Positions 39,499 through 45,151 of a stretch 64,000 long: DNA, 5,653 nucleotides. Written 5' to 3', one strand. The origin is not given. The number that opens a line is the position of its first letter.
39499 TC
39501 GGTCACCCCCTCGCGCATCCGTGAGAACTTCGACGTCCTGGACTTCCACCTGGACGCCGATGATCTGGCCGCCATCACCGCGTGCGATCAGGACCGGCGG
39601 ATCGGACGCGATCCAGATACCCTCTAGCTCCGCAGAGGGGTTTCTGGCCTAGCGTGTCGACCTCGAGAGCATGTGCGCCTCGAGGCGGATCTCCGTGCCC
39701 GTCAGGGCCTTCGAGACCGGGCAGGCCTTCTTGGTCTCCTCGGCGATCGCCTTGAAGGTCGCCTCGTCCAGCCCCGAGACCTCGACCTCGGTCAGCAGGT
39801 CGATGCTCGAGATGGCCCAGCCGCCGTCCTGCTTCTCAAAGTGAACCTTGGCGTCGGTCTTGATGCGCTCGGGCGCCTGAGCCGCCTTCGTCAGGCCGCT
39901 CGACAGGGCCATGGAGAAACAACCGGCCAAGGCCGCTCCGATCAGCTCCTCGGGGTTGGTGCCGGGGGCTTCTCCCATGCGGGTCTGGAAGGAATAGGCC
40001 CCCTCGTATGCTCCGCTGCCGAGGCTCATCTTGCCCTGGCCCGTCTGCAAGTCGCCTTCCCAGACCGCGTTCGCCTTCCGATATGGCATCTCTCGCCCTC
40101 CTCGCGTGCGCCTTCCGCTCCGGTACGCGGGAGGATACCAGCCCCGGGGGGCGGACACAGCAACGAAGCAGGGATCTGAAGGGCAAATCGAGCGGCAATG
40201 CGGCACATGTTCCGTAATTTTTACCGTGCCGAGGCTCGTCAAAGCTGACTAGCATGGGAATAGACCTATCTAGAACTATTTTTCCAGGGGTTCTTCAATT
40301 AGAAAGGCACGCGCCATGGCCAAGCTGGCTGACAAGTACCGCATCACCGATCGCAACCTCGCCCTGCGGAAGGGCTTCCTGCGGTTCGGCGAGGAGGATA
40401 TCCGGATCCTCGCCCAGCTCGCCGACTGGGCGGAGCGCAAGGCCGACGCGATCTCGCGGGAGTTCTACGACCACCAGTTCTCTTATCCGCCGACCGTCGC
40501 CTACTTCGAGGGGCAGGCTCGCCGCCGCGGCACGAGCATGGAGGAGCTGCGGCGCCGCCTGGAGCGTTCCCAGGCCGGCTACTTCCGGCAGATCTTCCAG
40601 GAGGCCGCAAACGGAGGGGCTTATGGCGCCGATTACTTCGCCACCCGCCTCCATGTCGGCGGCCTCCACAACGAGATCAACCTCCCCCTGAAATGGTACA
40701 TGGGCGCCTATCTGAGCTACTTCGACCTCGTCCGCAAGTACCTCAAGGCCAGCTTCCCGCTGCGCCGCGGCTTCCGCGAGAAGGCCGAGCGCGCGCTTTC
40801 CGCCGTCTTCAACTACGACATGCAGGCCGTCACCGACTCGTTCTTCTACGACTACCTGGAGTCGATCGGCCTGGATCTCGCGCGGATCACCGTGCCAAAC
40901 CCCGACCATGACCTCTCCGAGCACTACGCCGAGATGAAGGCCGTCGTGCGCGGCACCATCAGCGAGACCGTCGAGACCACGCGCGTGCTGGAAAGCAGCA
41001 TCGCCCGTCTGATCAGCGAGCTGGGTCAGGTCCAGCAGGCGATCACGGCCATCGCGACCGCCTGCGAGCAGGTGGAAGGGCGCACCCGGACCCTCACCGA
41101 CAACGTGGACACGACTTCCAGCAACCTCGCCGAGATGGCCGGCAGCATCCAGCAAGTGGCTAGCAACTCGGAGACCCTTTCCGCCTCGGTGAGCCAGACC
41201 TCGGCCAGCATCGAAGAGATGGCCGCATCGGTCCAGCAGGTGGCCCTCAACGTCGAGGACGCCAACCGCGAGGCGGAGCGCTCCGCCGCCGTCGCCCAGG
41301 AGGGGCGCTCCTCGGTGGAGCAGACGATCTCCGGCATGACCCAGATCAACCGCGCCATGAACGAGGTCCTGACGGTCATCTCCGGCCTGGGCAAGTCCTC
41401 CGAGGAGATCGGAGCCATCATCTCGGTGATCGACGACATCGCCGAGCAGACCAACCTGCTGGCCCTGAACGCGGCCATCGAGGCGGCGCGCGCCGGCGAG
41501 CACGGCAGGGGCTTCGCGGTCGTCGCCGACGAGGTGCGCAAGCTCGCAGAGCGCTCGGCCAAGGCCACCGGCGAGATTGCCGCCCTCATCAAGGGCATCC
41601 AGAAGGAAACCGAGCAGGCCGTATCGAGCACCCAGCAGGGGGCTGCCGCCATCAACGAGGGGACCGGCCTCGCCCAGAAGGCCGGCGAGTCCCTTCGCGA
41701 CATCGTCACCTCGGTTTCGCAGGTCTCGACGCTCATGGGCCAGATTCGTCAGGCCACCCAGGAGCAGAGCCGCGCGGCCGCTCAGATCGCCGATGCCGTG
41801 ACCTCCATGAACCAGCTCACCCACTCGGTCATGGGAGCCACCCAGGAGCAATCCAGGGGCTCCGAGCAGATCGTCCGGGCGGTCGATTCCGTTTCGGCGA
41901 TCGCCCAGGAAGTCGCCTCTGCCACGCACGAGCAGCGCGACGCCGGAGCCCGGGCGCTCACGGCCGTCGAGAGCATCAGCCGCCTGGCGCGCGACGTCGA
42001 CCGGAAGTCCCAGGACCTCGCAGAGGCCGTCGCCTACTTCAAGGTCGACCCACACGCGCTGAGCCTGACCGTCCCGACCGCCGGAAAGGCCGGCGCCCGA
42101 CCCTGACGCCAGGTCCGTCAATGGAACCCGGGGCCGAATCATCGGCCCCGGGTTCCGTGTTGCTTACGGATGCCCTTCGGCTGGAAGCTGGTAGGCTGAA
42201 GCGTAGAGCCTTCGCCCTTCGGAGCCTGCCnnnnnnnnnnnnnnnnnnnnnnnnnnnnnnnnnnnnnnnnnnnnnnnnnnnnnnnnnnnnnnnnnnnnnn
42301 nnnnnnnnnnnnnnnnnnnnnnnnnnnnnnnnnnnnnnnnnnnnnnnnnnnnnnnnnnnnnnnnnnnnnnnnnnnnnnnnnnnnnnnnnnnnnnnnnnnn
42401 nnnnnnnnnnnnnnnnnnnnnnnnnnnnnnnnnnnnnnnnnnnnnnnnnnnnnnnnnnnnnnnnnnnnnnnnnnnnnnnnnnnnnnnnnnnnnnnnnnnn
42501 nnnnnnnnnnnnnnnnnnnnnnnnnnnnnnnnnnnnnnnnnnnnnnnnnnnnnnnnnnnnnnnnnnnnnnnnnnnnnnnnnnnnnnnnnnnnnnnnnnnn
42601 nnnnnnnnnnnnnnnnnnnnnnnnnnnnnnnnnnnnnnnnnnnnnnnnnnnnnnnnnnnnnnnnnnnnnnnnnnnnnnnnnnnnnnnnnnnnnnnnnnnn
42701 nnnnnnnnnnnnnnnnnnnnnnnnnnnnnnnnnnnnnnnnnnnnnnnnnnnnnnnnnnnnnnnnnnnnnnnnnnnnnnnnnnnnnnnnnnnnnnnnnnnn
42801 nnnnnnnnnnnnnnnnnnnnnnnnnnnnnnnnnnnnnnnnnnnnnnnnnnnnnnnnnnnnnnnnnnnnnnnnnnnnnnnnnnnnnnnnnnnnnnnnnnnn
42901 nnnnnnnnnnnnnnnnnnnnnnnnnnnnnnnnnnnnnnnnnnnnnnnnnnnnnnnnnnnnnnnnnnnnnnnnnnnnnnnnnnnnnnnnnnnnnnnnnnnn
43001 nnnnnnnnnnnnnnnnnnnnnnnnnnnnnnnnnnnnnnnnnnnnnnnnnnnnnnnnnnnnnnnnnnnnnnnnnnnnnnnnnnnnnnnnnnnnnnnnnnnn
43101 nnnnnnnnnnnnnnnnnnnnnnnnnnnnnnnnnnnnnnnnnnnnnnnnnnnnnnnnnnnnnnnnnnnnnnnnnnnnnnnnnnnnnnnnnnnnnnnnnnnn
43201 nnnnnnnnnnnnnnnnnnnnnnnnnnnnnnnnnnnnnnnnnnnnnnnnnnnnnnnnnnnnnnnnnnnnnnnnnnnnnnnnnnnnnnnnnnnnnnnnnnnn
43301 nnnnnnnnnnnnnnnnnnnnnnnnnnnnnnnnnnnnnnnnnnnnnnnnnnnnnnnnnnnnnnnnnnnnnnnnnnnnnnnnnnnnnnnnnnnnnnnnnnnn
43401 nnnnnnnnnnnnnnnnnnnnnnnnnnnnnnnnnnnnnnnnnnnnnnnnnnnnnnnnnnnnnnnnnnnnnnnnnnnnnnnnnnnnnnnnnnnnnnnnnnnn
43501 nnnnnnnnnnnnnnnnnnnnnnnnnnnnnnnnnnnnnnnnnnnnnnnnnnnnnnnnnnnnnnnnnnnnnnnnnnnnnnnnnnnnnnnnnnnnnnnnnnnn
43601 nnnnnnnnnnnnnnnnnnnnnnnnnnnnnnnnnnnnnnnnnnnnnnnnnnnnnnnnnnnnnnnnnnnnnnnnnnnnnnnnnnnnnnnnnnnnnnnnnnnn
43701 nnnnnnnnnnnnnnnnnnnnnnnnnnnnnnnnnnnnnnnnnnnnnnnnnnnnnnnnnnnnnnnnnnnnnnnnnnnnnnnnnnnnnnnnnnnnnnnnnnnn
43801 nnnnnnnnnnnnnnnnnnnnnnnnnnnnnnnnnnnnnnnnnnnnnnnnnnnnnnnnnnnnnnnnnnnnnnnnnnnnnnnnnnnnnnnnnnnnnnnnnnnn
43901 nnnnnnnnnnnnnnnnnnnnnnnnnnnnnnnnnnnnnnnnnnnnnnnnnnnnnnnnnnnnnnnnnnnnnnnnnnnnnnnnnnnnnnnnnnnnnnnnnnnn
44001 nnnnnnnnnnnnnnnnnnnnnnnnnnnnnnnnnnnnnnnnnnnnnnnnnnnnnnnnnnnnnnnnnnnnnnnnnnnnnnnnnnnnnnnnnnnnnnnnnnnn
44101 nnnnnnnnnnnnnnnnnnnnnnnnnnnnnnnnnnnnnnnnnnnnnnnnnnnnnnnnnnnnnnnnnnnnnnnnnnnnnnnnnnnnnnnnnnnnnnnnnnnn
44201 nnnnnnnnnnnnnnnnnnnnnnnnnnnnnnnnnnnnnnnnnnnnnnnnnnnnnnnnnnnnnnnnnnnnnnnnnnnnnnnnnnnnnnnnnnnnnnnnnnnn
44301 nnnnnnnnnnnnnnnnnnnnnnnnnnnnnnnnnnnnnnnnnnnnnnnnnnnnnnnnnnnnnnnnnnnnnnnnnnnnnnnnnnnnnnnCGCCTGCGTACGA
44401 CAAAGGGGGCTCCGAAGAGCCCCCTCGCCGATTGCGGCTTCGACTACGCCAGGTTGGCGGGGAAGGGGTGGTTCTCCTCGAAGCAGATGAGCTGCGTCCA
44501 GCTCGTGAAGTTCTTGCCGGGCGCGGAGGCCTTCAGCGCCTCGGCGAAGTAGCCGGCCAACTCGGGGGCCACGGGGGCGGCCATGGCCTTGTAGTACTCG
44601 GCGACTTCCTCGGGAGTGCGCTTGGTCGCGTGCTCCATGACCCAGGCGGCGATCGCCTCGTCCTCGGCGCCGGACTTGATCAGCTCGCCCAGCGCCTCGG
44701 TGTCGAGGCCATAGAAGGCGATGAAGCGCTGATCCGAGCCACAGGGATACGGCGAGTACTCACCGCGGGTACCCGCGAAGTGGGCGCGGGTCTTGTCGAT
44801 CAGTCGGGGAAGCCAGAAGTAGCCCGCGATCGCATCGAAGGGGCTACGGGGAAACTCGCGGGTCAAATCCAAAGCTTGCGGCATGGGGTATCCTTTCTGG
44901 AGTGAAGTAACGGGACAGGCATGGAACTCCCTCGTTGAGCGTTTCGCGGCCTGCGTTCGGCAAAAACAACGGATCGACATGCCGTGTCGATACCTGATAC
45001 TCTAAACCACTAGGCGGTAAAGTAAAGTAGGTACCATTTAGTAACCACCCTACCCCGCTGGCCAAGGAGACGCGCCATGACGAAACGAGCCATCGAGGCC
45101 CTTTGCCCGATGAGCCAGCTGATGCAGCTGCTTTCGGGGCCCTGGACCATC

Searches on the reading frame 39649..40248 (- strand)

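Call 69: search_protein_families(library=pfam, proteins=[window:39649-40248:-], max_evalue=0.001)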
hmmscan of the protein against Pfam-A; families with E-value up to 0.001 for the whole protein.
window:39649-40248:- (199 aa): 1 family
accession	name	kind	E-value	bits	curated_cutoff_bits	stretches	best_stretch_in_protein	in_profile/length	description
PF02566.24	OsmC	-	3.6e-17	63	27.5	1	93-188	2-98/100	OsmC-like protein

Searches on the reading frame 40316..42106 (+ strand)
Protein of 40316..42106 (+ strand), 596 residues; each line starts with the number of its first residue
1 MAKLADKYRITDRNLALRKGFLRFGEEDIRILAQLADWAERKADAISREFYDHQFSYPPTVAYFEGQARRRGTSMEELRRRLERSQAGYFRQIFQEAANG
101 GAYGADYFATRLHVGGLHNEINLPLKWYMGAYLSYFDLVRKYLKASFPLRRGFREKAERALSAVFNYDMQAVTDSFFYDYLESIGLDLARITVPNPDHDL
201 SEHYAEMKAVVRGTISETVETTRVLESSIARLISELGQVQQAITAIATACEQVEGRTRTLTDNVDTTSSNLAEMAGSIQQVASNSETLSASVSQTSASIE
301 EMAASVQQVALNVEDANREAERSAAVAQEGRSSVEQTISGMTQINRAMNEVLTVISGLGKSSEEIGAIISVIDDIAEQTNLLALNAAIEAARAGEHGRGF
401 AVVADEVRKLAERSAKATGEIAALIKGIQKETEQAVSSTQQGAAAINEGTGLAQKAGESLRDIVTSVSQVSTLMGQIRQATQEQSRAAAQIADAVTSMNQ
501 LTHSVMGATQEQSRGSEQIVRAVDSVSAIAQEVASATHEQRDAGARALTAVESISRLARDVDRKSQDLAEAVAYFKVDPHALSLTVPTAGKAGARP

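Call 44: search_protein_families(library=pfam, proteins=[window:40316-42106:+], max_evalue=0.0001)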
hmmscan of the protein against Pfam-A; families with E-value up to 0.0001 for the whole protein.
window:40316-42106:+ (596 aa): 3 families
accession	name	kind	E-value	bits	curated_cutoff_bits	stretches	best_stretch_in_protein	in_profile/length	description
PF00015.26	MCPsignal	-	9.5e-58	195.3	34.6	1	320-502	4-172/172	Methyl-accepting chemotaxis protein (MCP) signalling domain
PF11563.14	Protoglobin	-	1.3e-24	87.4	25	1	13-180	3-156/158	Protoglobin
PF10046.14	BLOC1_2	-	6.3e-05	23.7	33.4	0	200-263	32-94/96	Biogenesis of lysosome-related organelles complex-1 subunit 2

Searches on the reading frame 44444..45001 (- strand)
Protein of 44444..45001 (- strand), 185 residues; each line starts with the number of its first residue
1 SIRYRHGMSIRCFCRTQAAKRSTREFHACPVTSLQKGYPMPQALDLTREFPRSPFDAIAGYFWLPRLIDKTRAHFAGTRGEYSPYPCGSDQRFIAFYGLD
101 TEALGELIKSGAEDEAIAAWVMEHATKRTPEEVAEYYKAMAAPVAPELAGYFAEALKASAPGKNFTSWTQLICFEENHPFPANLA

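Call 69: search_protein_families(library=pfam, proteins=[window:44444-45001:-], max_evalue=0.001)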
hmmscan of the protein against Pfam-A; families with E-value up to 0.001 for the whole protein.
window:44444-45001:- (185 aa): 1 family
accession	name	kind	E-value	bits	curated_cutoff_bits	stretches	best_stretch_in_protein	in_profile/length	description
PF16798.10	DUF5069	-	2.6e-31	109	27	1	49-177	2-132/133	Domain of unknown function (DUF5069)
